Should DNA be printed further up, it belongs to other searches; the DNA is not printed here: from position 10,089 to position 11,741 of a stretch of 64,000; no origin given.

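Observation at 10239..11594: Single polypeptide fusing an L,D-transpeptidase (YkuD) to a PBP5-like D,D-carboxypeptidase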

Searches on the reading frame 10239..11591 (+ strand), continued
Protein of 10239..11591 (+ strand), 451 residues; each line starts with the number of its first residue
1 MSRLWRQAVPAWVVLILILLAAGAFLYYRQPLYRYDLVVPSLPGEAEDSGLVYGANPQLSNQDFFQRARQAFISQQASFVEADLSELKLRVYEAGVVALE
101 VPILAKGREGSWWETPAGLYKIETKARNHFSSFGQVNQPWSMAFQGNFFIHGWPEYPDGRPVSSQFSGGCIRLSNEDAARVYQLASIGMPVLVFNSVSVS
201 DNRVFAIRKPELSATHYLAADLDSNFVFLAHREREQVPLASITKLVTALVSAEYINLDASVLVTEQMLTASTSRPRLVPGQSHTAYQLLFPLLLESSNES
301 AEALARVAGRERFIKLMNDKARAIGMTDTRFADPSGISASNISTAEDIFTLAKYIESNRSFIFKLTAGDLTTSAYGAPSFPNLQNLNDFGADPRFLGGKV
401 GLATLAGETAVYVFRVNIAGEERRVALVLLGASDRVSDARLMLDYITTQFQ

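Call 6: find_homologous_proteins(query=window:10239-11591:+, max_evalue=0.00001)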
Query window:10239-11591:+ (451 aa): 1352 proteins with E <= 0.00001 among 8000 candidates; the best 120 are listed.
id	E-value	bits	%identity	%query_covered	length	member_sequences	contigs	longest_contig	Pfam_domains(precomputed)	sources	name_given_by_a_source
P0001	5.1e-295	996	100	100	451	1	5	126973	PF03734.20,PF00768.26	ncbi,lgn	-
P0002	6.7e-241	818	81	100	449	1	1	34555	PF03734.20,PF00768.26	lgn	-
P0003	1.0e-181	623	63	100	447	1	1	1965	PF13354.13,PF03734.20,PF00768.26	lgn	-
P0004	2.4e-176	605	61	100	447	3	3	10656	PF13354.13,PF03734.20,PF00768.26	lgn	-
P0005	7.1e-163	561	57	100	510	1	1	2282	PF03734.20,PF00768.26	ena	-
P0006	1.9e-161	556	58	96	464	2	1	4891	PF03734.20,PF00768.26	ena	-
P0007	5.3e-157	541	56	98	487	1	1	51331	PF13354.13,PF03734.20,PF00768.26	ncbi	-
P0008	1.0e-156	540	53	99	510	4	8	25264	PF03734.20,PF00768.26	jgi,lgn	jgi:lipoprotein-anchoring transpeptidase ErfK/SrfK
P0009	3.3e-156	539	54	99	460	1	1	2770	PF03734.20,PF00768.26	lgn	-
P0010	3.4e-156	539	55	100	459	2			PF13354.13,PF03734.20,PF00768.26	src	-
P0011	4.2e-155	535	56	94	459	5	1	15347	PF13354.13,PF03734.20,PF00768.26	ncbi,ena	ncbi:MAG TPA: L,D-transpeptidase family protein [Candidatus Paceibacterota bacterium]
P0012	6.3e-155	534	58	91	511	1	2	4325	PF13354.13,PF03734.20,PF00768.26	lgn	-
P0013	7.2e-153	528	55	99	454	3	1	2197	PF13354.13,PF03734.20,PF00768.26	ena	-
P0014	8.4e-153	527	53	100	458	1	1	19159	PF03734.20,PF00768.26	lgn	-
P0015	1.1e-152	527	53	100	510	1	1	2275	PF03734.20,PF00768.26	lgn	-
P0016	2.5e-152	526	55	100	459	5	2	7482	PF03734.20,PF00768.26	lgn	-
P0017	4.3e-152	525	56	94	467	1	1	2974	PF03734.20,PF00768.26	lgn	-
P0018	4.9e-152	525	53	99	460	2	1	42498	PF13354.13,PF03734.20,PF00768.26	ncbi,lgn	ncbi:MAG TPA: L,D-transpeptidase family protein [Candidatus Paceibacterota bacterium]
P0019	1.3e-151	524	54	99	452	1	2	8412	PF13354.13,PF03734.20,PF00768.26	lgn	-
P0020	1.8e-151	523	54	100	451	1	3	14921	PF03734.20,PF00768.26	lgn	-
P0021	2.6e-151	523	53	100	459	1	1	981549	PF03734.20,PF00768.26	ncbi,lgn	ncbi:MAG: L,D-transpeptidase family protein [Patescibacteria group bacterium]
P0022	7.2e-151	521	51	100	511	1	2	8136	PF03734.20,PF00768.26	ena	-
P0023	1.0e-150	521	54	94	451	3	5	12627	PF13354.13,PF03734.20,PF00768.26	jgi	-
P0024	2.4e-150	519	56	98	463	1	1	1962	PF03734.20,PF00768.26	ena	-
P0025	3.3e-150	519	54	99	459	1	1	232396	PF13354.13,PF03734.20,PF00768.26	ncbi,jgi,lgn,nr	ncbi:MAG: hypothetical protein QOE22_494 [Candidatus Parcubacteria bacterium]|jgi:hypothetical prote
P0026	8.4e-150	518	54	99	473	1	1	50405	PF13354.13,PF03734.20,PF00768.26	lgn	-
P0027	1.7e-149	517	52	100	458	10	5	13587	PF13354.13,PF03734.20,PF00768.26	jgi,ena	-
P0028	2.4e-149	516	54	99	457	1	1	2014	PF13354.13,PF03734.20,PF00768.26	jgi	-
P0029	2.8e-149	516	54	99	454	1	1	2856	PF13354.13,PF03734.20,PF00768.26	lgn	-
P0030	3.2e-149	516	54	99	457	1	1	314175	PF13354.13,PF03734.20,PF00768.26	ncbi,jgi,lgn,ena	ncbi:MAG TPA: L,D-transpeptidase family protein [Candidatus Paceibacterota bacterium]|jgi:D-alanyl-D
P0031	4.3e-149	515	52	100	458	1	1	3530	PF13354.13,PF03734.20,PF00768.26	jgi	-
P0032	6.6e-149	515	54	97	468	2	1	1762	PF03734.20,PF00768.26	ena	-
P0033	6.7e-149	515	52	100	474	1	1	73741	PF13354.13,PF03734.20,PF00768.26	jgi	jgi:serine-type D-Ala-D-Ala carboxypeptidase (penicillin-binding protein 5/6)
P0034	7.3e-149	515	55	98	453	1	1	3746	PF13354.13,PF03734.20,PF00768.26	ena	-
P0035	7.5e-149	514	53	100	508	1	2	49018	PF13354.13,PF03734.20,PF00768.26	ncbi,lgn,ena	-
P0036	2.0e-148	513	53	98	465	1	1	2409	PF13354.13,PF03734.20,PF00768.26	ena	-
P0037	3.1e-148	512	52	100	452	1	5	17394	PF13354.13,PF03734.20,PF00768.26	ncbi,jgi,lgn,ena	-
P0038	3.2e-148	512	50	100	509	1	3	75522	PF03734.20,PF00768.26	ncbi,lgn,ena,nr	ncbi:MAG: hypothetical protein EXS46_02940 [Candidatus Taylorbacteria bacterium]|nr:hypothetical pro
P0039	4.3e-148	512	52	100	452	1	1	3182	PF13354.13,PF03734.20,PF00768.26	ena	-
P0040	1.1e-147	511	54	99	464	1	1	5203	PF03734.20,PF00768.26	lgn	-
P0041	1.2e-147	511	52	99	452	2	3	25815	PF13354.13,PF03734.20,PF00768.26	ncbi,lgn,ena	-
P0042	1.3e-147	510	51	100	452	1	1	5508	PF13354.13,PF03734.20,PF00768.26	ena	-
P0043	1.6e-147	510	55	95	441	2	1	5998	PF13354.13,PF03734.20,PF00768.26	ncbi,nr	ncbi:MAG TPA: L,D-transpeptidase family protein, partial [Candidatus Paceibacterota bacterium]|nr:L,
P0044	1.6e-147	510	53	98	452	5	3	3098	PF13354.13,PF03734.20,PF00768.26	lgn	-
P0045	2.5e-147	509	51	100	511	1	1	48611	PF13354.13,PF03734.20,PF00768.26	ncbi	-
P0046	3.1e-147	509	52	99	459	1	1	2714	PF13354.13,PF03734.20,PF00768.26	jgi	jgi:hypothetical protein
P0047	4.2e-147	509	54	98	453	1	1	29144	PF03734.20,PF00768.26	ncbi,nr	ncbi:MAG: L,D-transpeptidase family protein [Candidatus Liptonbacteria bacterium]|nr:L,D-transpeptid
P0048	7.5e-147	508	54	99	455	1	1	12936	PF03734.20,PF00768.26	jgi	jgi:serine-type D-Ala-D-Ala carboxypeptidase (penicillin-binding protein 5/6)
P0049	8.1e-147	508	53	99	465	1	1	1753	PF13354.13,PF03734.20,PF00768.26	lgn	-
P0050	1.0e-146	507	54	98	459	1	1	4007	PF13354.13,PF03734.20,PF00768.26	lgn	-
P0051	1.4e-146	507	50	100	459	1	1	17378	PF13354.13,PF03734.20,PF00768.26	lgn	-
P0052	1.4e-146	507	54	98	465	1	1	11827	PF03734.20,PF00768.26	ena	-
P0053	1.9e-146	507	52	99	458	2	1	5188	PF03734.20,PF00768.26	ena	-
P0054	2.3e-146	506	52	100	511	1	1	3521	PF13354.13,PF03734.20,PF00768.26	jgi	jgi:hypothetical protein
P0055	2.5e-146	506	51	98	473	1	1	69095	PF13354.13,PF03734.20,PF00768.26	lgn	-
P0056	3.9e-146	506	51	100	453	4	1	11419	PF13354.13,PF03734.20,PF00768.26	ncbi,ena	-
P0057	5.2e-146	505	53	98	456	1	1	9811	PF13354.13,PF03734.20,PF00768.26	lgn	-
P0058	6.3e-146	505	50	100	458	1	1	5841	PF13354.13,PF03734.20,PF00768.26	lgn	-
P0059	1.0e-145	504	51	100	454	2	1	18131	PF13354.13,PF03734.20,PF00768.26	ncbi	-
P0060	1.1e-145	504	50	98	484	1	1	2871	PF13354.13,PF03734.20,PF00768.26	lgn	-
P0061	1.3e-145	504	54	99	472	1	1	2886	PF13354.13,PF03734.20,PF00768.26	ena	-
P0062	1.5e-145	504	54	95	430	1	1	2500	PF13354.13,PF02113.21,PF03734.20,PF00768.26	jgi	jgi:hypothetical protein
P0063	1.7e-145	503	53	94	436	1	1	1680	PF13354.13,PF03734.20,PF00768.26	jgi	-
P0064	1.8e-145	503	51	100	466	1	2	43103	PF13354.13,PF03734.20,PF00768.26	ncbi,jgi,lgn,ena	-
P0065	3.2e-145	503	52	95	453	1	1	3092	PF13354.13,PF03734.20,PF00768.26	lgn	-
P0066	3.3e-145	502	53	94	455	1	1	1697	PF13354.13,PF03734.20,PF00768.26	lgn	-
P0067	4.5e-145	502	53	99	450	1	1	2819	PF13354.13,PF03734.20,PF00768.26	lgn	-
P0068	5.9e-145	502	51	99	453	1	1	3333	PF13354.13,PF03734.20,PF00768.26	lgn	-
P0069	7.0e-145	501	51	100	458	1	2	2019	PF03734.20,PF00768.26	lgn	-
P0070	9.5e-145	501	51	99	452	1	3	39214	PF13354.13,PF03734.20,PF00768.26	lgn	-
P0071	1.6e-144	500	51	98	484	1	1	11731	PF13354.13,PF03734.20,PF00768.26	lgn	-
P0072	2.3e-144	500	53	95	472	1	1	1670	PF03734.20,PF00768.26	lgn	-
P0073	2.7e-144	499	58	88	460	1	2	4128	PF03734.20,PF00768.26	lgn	-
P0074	3.9e-144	499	53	98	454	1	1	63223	PF03734.20,PF00768.26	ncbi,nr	ncbi:L,D-transpeptidase family protein [Candidatus Parcubacteria bacterium]|nr:L,D-transpeptidase fa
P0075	3.9e-144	499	50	100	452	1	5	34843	PF03734.20,PF00768.26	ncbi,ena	ncbi:MAG: L,D-transpeptidase family protein [Patescibacteria group bacterium]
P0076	4.9e-144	499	51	100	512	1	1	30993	PF03734.20,PF00768.26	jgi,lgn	jgi:hypothetical protein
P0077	4.9e-144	499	51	100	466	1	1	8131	PF13354.13,PF03734.20,PF00768.26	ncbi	-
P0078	5.0e-144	499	51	100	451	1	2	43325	PF03734.20,PF00768.26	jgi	jgi:D-alanyl-D-alanine carboxypeptidase (penicillin-binding protein 5/6)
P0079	5.4e-144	498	52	97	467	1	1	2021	PF13354.13,PF03734.20,PF00768.26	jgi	-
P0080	6.2e-144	498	53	96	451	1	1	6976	PF13354.13,PF03734.20,PF00768.26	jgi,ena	-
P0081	1.2e-143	497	52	99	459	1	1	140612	PF03734.20,PF00768.26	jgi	jgi:D-alanyl-D-alanine carboxypeptidase (penicillin-binding protein 5/6)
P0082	1.3e-143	497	52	99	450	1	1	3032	PF13354.13,PF03734.20,PF00768.26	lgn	-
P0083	1.4e-143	497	51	99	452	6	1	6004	PF13354.13,PF03734.20,PF00768.26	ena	-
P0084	1.4e-143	497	52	99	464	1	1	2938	PF03734.20,PF00768.26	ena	-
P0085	1.9e-143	497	52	100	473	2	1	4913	PF13354.13,PF03734.20,PF00768.26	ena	-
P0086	3.4e-143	496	53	99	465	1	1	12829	PF13354.13,PF03734.20,PF00768.26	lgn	-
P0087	3.5e-143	496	52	96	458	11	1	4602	PF13354.13,PF03734.20,PF00768.26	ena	-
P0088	4.4e-143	495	49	100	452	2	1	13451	PF13354.13,PF03734.20,PF00768.26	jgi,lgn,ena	-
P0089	5.5e-143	495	50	99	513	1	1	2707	PF03734.20,PF00768.26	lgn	-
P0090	6.5e-143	495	52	100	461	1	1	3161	PF13354.13,PF03734.20,PF00768.26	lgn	-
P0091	7.5e-143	495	56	88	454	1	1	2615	PF13354.13,PF03734.20,PF00768.26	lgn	-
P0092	7.7e-143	495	52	98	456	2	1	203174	PF03734.20,PF00768.26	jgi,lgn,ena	-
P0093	8.9e-143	494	51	97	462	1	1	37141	PF13354.13,PF03734.20,PF00768.26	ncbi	-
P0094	9.4e-143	494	52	97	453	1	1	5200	PF03734.20,PF00768.26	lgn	-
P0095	1.3e-142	494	49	100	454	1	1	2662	PF13354.13,PF03734.20,PF00768.26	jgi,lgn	jgi:hypothetical protein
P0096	1.3e-142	494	53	100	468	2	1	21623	PF13354.13,PF03734.20,PF00768.26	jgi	-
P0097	1.4e-142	494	51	100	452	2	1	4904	PF13354.13,PF03734.20,PF00768.26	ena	-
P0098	2.9e-142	493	53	95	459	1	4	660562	PF13354.13,PF03734.20,PF00768.26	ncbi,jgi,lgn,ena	-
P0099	3.7e-142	492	53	98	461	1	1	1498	PF13354.13,PF03734.20,PF00768.26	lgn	-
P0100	4.0e-142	492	51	99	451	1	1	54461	PF03734.20,PF00768.26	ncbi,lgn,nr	ncbi:MAG: L,D-transpeptidase family protein [Parcubacteria group bacterium]|nr:L,D-transpeptidase fa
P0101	4.2e-142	492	52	97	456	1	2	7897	PF13354.13,PF03734.20,PF00768.26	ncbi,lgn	-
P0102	5.9e-142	492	49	99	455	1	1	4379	PF03734.20,PF00768.26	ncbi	ncbi:MAG: L,D-transpeptidase family protein [Candidatus Paceibacterales bacterium]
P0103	7.5e-142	491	51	94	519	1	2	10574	PF13354.13,PF03734.20,PF00768.26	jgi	jgi:D-alanyl-D-alanine carboxypeptidase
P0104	7.5e-142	491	51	100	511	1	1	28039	PF13354.13,PF03734.20,PF00768.26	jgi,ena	-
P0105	7.7e-142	491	52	94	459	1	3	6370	PF03734.20,PF00768.26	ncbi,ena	-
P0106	1.0e-141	491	51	99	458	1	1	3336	PF03734.20,PF00768.26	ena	-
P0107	1.0e-141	491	54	97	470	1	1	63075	PF03734.20,PF00768.26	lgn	-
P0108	1.3e-141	491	51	98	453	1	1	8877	PF13354.13,PF03734.20,PF00768.26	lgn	-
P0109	1.3e-141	491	49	100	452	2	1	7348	PF13354.13,PF03734.20,PF00768.26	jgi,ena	-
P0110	1.4e-141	491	50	98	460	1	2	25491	PF03734.20,PF00768.26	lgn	-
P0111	1.5e-141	490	51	98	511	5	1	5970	PF03734.20,PF00768.26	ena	-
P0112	1.8e-141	490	51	97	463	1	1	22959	PF13354.13,PF03734.20,PF00768.26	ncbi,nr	ncbi:L,D-transpeptidase family protein [Candidatus Wolfebacteria bacterium]|nr:L,D-transpeptidase fa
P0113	1.9e-141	490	53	93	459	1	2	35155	PF13354.13,PF03734.20,PF00768.26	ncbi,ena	ncbi:MAG: L,D-transpeptidase family protein [Patescibacteria group bacterium]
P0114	2.7e-141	490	51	100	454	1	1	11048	PF13354.13,PF03734.20,PF00768.26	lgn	-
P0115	2.8e-141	490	53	93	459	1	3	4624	PF13354.13,PF03734.20,PF00768.26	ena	-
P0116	3.3e-141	489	51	100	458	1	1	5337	PF13354.13,PF03734.20,PF00768.26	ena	-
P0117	3.3e-141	489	51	97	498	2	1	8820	PF13354.13,PF03734.20,PF00768.26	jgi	-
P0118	3.5e-141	489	50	100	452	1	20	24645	PF03734.20,PF00768.26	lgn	-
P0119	3.6e-141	489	53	92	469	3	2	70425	PF13354.13,PF03734.20,PF00768.26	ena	-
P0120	4.3e-141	489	50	100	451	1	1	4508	PF13354.13,PF03734.20,PF00768.26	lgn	-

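Call 13: find_encoding_contigs(protein=P0001, flank=10000, max_places=3)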
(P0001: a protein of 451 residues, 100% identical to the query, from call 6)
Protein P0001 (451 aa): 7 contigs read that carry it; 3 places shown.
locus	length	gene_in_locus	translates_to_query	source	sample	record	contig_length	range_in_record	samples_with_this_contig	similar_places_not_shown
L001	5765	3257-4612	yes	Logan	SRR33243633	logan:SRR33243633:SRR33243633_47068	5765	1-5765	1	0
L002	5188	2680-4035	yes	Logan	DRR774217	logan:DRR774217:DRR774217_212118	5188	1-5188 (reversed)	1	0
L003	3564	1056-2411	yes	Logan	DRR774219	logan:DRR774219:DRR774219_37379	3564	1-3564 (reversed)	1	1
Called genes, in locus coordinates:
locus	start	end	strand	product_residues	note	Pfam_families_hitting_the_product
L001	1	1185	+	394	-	?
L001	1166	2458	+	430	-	PF08245:Mur_ligase_M, PF02875:Mur_ligase_C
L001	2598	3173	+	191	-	-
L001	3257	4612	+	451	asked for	PF03734:YkuD, PF00768:Peptidase_S11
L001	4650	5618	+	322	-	PF01018:GTP1_OBG, PF03193:RsgA_GTPase (faint), PF01926:MMR_HSR1, PF02421:FeoB_N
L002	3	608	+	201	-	?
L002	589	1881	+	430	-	PF08245:Mur_ligase_M, PF02875:Mur_ligase_C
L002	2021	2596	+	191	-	-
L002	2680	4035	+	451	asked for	PF03734:YkuD, PF00768:Peptidase_S11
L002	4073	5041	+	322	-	PF01018:GTP1_OBG, PF03193:RsgA_GTPase (faint), PF01926:MMR_HSR1, PF02421:FeoB_N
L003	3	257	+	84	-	?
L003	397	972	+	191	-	-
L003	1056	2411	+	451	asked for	PF03734:YkuD, PF00768:Peptidase_S11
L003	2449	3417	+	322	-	PF01018:GTP1_OBG, PF03193:RsgA_GTPase (faint), PF01926:MMR_HSR1, PF02421:FeoB_N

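Call 14: list_cluster_members(proteins=[P0001, P0021, P0098])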
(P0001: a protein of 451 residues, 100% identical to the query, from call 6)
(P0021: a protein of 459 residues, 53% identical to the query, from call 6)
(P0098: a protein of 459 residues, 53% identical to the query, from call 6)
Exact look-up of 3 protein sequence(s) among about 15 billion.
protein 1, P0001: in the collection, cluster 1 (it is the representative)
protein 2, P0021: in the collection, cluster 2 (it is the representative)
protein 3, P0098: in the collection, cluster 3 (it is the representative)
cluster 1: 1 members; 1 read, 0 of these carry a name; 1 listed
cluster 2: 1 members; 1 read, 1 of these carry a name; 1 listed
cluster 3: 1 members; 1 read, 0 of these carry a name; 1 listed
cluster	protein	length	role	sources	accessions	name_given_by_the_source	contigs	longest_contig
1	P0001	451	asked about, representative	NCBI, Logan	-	-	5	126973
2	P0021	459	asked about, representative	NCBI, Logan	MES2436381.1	MAG: L,D-transpeptidase family protein [Patescibacteria group bacterium]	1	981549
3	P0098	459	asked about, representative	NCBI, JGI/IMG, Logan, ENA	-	-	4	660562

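Call 16: find_related_loci(query=A1, collection=genome_contigs, flank=6000)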
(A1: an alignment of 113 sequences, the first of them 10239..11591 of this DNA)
Query A1 (451 aa) in genome_contigs; peptide patterns used: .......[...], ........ (x = any residue, [..] = any of these).
426 stretches matched a pattern; 354 encode a relative of the query (tblastn E <= 1e-3); the best 80 are kept; 80 distinct loci.
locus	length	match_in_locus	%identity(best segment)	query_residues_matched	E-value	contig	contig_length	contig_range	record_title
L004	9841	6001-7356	55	2-451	2e-167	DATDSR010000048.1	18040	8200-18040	MAG TPA_asm: Candidatus Paceibacterota bacterium isolate SMAG_U8008 k141_1467885, whole genome shotgun sequence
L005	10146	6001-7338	53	4-451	2e-165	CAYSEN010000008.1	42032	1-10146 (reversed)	MAG TPA_asm: uncultured Candidatus Saccharibacteria bacterium isolate SRP342105_co1_265 genome assembly, contig: NODE_11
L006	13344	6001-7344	56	2-450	3e-162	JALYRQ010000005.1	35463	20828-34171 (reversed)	MAG: bacterium isolate MDV bin93 SD1455_NODE_82_length_35463_cov_1.161931, whole genome shotgun sequence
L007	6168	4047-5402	53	1-450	3e-159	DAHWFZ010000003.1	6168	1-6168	MAG TPA_asm: Candidatus Wolfebacteria bacterium isolate clean1250 k141_1794515, whole genome shotgun sequence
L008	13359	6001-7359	53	1-451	8e-158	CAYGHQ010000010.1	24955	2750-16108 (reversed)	MAG TPA_asm: uncultured Candidatus Saccharibacteria bacterium isolate ERP113451_co1_204 genome assembly, contig: NODE_22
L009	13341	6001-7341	54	4-450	5e-157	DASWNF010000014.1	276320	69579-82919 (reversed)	MAG TPA_asm: Candidatus Paceibacterota bacterium isolate SMAG_U3407 k141_30228, whole genome shotgun sequence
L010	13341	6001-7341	54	4-450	1e-156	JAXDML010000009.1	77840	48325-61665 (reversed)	MAG: Candidatus Parcubacteria bacterium isolate BP_640 scaffold_2246042, whole genome shotgun sequence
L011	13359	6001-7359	50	1-451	3e-156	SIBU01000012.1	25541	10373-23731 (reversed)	MAG: Candidatus Taylorbacteria bacterium isolate Baikal-deep-G184 BACOMB-C8948, whole genome shotgun sequence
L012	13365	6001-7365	51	3-451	9e-156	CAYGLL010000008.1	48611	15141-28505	MAG TPA_asm: uncultured Candidatus Saccharibacteria bacterium isolate ERP113451_co5_314 genome assembly, contig: NODE_21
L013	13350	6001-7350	53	4-451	1e-155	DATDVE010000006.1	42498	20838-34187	MAG TPA_asm: Candidatus Paceibacterota bacterium isolate SMAG_U8076 k141_1629223, whole genome shotgun sequence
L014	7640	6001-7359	51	1-450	8e-155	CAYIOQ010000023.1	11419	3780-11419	MAG TPA_asm: uncultured Candidatus Saccharibacteria bacterium isolate ERP119705_co24_991 genome assembly, contig: NODE_7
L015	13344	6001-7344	52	6-450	4e-154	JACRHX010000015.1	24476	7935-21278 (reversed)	MAG: Parcubacteria group bacterium isolate NC_groundwater_1788_Pr3_B-0.1um_42_9 SR-2_scaffold_141_558491, whole genome s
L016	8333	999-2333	54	8-451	3e-153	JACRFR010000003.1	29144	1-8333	MAG: Candidatus Liptonbacteria bacterium isolate NC_groundwater_1730_Pr3_B-0.1um_54_13 SR-2_scaffold_141_103267, whole g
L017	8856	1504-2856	50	1-450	1e-152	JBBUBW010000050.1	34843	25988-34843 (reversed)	MAG: Patescibacteria group bacterium isolate H43-bin006_1 H43_bin006_1_000000000050, whole genome shotgun sequence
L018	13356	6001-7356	50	1-450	5e-149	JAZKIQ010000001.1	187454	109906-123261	MAG: Patescibacteria group bacterium isolate ADI_DC_SW_02_SPN_11032020-bin050_1 DCSW02SPN_B050_1_000000000001, whole gen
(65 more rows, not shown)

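Call 28: predict_structure(alignment_id=A1)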
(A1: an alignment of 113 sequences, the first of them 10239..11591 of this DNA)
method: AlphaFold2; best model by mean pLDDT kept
length: 451 residues; sequences in the alignment: 113
mean_pLDDT: 91.8   pTM: 0.65
mean pLDDT of the five models: 91.8, 91.7, 91.5, 90.7, 90.5
residues with pLDDT >= 90: 348; 70-90: 74; 50-70: 29; < 50: 0
segments of 3 or more residues with pLDDT < 50: none
pLDDT, mean of each block of 10 residues (from residue 1): 75 94 82 62 57 78 87 94 96 98 90 88 96 93 92 96 80 97 96 81 81 98 96 98 98 96 93 93 98 97 98 98 97 97 98 97 97 89 96 98 96 97 98 98 96 75
secondary structure, 60 per line:
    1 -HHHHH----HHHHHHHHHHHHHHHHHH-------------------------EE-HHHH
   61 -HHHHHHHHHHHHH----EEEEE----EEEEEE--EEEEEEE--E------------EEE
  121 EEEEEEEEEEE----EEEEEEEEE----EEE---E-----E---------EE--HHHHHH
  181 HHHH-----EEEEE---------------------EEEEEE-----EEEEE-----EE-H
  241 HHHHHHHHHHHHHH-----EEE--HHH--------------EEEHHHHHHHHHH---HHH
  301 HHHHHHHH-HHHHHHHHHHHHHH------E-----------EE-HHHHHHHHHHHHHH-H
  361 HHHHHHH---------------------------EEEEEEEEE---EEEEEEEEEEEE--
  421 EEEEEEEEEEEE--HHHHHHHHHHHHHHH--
elements in order: H2-6 H11-28 H57-60 H62-74 E79-83 E88-93 E96-102 E118-131 E136-144 E149-151 H175-184 E190-194 E216-221 E227-231 H240-254 E260-262 E282-284 H285-294 H298-308 H310-323 H345-358 H360-367 E395-403 E407-418 E421-432 H435-449
